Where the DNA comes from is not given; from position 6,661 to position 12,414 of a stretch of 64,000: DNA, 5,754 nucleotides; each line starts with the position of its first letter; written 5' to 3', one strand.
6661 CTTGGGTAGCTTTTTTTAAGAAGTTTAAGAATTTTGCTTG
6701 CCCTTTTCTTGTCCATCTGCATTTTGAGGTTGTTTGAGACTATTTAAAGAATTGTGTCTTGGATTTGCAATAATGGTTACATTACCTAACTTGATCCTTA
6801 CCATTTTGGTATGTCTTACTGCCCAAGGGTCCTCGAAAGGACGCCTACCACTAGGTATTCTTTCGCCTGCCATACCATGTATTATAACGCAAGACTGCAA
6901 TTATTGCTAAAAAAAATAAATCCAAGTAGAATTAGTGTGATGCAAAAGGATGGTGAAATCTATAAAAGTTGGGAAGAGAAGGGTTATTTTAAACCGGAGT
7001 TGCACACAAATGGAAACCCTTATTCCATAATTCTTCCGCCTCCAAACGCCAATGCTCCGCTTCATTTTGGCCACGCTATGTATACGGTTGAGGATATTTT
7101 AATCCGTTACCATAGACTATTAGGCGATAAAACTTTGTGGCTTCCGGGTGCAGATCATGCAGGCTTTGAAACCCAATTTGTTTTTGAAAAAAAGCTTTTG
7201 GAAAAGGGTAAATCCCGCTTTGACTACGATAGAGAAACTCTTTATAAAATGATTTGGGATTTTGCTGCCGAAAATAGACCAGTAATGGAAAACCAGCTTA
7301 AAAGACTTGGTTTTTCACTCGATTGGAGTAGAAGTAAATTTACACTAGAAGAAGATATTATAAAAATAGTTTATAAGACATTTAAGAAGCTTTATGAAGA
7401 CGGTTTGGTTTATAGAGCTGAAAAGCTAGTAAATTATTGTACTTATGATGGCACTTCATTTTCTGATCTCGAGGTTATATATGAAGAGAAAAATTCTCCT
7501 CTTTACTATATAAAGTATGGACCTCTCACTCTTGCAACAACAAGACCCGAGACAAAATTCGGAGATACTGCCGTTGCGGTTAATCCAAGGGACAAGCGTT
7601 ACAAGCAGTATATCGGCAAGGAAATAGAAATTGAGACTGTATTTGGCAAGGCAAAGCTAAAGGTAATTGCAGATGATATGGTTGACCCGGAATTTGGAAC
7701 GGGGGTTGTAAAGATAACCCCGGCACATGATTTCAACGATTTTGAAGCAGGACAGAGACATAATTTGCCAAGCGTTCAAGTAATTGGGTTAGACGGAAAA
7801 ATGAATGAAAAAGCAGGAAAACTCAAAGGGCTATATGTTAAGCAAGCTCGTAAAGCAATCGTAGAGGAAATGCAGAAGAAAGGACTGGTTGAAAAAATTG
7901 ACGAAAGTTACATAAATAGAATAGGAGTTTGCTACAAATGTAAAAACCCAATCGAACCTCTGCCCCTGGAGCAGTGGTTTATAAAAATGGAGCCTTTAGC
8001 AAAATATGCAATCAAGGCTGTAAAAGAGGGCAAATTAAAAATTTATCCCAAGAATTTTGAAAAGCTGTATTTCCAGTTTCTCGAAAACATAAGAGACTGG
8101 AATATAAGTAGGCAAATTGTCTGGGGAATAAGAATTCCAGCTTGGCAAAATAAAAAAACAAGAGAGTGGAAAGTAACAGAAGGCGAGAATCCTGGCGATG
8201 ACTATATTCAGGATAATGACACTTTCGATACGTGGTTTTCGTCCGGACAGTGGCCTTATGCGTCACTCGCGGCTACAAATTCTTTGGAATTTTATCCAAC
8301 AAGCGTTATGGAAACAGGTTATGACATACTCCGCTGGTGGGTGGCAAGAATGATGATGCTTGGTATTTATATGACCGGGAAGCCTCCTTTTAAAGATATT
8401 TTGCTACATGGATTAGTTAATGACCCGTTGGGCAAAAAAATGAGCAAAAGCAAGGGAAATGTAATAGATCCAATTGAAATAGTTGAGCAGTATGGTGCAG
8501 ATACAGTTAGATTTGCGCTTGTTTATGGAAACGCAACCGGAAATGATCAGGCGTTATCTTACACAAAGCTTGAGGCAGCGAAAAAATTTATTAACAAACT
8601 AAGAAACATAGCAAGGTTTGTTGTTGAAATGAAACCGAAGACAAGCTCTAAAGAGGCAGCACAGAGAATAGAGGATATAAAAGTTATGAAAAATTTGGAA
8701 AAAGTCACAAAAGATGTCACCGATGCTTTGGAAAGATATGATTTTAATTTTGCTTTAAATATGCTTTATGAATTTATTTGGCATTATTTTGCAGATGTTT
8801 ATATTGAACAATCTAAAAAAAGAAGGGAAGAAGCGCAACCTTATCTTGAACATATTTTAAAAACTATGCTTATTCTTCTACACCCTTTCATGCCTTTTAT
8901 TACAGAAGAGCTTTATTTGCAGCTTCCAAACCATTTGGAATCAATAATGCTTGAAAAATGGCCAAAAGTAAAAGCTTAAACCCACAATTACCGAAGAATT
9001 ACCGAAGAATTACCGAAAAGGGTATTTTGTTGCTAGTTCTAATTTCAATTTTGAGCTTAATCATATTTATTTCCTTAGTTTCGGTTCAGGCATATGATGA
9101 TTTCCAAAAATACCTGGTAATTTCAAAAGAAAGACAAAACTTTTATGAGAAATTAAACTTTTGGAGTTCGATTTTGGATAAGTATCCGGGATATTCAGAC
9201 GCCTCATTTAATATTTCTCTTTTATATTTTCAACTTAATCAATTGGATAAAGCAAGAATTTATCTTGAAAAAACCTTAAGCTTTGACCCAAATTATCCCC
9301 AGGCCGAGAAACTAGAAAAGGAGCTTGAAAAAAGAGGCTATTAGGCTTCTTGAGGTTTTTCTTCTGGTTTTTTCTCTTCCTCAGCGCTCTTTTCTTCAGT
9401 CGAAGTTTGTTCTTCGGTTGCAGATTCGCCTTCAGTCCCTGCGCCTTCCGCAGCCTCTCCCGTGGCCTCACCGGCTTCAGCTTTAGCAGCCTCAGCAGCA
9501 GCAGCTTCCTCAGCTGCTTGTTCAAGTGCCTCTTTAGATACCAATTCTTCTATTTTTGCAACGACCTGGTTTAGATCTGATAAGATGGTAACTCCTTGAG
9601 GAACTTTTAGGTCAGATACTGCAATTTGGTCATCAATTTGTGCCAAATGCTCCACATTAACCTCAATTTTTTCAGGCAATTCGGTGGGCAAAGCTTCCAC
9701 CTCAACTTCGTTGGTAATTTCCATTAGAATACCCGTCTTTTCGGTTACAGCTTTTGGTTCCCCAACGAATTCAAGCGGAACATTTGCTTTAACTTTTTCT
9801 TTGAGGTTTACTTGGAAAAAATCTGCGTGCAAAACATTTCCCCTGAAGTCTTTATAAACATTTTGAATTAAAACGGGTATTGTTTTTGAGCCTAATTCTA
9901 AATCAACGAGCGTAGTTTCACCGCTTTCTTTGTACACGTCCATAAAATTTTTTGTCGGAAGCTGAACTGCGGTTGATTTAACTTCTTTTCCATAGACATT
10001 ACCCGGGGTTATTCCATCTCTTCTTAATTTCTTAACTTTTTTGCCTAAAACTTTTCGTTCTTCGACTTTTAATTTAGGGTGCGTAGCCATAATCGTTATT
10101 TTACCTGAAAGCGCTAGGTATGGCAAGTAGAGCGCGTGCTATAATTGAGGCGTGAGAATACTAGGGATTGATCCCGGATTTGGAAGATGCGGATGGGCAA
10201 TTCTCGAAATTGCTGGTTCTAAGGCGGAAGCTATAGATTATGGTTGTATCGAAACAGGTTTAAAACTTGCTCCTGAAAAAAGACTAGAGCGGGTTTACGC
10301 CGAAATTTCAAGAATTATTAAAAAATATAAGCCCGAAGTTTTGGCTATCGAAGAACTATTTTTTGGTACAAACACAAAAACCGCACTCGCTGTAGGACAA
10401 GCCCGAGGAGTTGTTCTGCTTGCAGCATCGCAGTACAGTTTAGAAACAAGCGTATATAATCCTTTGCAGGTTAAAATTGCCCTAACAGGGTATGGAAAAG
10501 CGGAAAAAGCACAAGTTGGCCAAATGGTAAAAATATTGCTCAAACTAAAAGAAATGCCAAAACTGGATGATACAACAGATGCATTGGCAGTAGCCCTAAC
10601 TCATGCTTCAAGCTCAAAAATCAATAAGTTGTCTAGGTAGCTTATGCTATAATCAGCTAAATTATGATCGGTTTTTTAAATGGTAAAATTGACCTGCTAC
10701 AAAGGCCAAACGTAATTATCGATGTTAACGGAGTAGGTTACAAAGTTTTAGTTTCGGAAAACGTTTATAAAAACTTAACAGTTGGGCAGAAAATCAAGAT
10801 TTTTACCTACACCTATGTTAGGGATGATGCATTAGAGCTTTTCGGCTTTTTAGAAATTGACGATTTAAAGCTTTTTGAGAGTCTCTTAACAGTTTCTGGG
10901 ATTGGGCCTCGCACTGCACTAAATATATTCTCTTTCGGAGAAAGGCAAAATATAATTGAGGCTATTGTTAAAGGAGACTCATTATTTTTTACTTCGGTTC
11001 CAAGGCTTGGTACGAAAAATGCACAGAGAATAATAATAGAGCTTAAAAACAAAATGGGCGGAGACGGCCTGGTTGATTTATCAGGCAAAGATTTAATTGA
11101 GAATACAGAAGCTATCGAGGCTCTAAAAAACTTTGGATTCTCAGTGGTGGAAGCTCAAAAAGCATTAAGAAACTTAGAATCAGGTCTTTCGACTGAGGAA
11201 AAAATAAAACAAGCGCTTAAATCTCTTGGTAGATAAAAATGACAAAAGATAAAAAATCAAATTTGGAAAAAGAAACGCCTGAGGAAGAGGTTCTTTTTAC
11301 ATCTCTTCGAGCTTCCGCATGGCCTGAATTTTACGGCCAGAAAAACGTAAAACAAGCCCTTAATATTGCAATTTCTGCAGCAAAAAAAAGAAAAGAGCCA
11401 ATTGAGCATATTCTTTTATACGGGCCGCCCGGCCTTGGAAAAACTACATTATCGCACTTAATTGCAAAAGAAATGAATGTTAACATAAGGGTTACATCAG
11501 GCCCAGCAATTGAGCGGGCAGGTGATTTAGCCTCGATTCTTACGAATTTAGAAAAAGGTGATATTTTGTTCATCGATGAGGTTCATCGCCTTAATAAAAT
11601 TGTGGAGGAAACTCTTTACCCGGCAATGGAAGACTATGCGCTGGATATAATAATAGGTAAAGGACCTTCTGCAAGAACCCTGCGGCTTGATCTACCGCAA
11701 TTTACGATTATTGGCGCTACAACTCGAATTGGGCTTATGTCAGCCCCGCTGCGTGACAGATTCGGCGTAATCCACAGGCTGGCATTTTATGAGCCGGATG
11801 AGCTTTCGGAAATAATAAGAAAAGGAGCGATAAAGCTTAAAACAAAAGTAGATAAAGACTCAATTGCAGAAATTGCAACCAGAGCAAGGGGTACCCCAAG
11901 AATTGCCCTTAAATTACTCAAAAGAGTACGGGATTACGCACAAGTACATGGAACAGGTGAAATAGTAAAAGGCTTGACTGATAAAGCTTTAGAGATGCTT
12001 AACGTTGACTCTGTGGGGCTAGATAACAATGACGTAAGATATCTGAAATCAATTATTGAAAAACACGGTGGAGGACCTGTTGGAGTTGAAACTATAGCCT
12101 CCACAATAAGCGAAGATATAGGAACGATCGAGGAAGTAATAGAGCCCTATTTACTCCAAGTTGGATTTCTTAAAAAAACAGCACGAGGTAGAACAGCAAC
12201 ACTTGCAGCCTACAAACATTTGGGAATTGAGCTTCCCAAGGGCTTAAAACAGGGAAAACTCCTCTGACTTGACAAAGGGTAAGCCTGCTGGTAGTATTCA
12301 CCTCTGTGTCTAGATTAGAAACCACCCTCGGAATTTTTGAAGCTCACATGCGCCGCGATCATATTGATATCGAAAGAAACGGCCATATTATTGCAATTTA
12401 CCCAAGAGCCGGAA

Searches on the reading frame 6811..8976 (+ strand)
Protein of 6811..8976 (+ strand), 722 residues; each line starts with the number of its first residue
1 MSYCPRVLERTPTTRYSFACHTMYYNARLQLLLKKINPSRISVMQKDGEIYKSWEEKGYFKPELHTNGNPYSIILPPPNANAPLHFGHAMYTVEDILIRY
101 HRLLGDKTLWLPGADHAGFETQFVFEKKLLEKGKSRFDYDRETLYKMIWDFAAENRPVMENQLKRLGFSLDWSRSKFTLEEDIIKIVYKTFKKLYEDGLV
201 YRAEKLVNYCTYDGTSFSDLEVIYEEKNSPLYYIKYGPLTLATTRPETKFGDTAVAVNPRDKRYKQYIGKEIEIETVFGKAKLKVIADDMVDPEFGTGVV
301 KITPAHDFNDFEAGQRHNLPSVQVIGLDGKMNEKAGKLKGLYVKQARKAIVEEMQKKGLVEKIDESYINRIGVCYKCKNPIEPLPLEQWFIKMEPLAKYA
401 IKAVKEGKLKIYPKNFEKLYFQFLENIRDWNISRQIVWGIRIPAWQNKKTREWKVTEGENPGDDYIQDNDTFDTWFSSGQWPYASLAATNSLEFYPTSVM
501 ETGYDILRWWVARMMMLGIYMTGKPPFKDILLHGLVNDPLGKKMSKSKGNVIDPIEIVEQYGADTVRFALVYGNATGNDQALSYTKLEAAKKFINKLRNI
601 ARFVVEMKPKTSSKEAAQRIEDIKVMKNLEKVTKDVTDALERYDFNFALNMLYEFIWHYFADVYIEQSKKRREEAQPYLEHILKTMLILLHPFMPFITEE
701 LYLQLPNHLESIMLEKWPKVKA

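Call 19: find_encoding_contigs(protein=window:6811-8976:+, flank=10000, max_places=1)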
Protein window:6811-8976:+ (722 aa): no gene with exactly this product is on record in the collection.

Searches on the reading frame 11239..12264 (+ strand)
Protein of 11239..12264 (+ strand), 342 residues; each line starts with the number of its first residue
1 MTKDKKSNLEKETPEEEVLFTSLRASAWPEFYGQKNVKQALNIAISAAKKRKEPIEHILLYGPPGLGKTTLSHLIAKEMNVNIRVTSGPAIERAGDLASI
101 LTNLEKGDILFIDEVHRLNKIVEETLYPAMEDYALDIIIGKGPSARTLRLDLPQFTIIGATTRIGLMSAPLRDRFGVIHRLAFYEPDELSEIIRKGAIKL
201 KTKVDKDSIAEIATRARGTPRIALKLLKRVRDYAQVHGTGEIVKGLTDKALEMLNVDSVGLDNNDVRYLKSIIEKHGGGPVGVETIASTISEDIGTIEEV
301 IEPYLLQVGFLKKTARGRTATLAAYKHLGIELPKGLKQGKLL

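Call 21: find_encoding_contigs(protein=window:11239-12264:+, flank=10000, max_places=1)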
Protein window:11239-12264:+ (342 aa): 19 contigs read that carry it; 1 place shown.
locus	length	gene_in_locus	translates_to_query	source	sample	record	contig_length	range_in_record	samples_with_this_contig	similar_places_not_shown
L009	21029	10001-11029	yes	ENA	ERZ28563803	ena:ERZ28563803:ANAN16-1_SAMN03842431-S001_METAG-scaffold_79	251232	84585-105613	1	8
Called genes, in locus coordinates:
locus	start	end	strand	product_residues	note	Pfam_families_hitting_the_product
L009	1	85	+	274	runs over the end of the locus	PF02096:60KD_IMP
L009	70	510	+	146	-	PF13083:KH_KhpA-B, PF01424:R3H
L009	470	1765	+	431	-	PF04932:Wzy_C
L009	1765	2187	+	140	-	PF00075:RNase_H, PF13456:RVT_3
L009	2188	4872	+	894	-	PF13196:DUF4012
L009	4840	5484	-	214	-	PF00730:HhH-GPD, PF00633:HHH (weak)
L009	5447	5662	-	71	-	-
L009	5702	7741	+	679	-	PF00133:tRNA-synt_1, PF09334:tRNA-synt_1g (weak), PF13603:tRNA-synt_1_2 (faint), PF00133:tRNA-synt_1, PF09334:tRNA-synt_1g (weak), PF08264:Anticodon_1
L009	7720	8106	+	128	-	PF07719:TPR_2 (faint), PF13181:TPR_8 (faint), PF14559:TPR_19 (weak)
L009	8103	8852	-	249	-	PF01386:Ribosomal_L25p, PF14693:Ribosomal_TL5_C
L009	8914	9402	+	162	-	PF02075:RuvC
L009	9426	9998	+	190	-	PF01330:RuvA_N, PF14520:HHH_5, PF07499:RuvA_C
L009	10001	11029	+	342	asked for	PF00493:MCM (faint), PF05496:RuvB_N, PF00004:AAA, PF07728:AAA_5, PF17864:AAA_lid_4, PF05491:WHD_RuvB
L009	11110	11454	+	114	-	-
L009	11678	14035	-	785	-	PF00690:Cation_ATPase_N, PF00122:E1-E2_ATPase, PF00702:Hydrolase, PF13246:Cation_ATPase, PF00689:Cation_ATPase_C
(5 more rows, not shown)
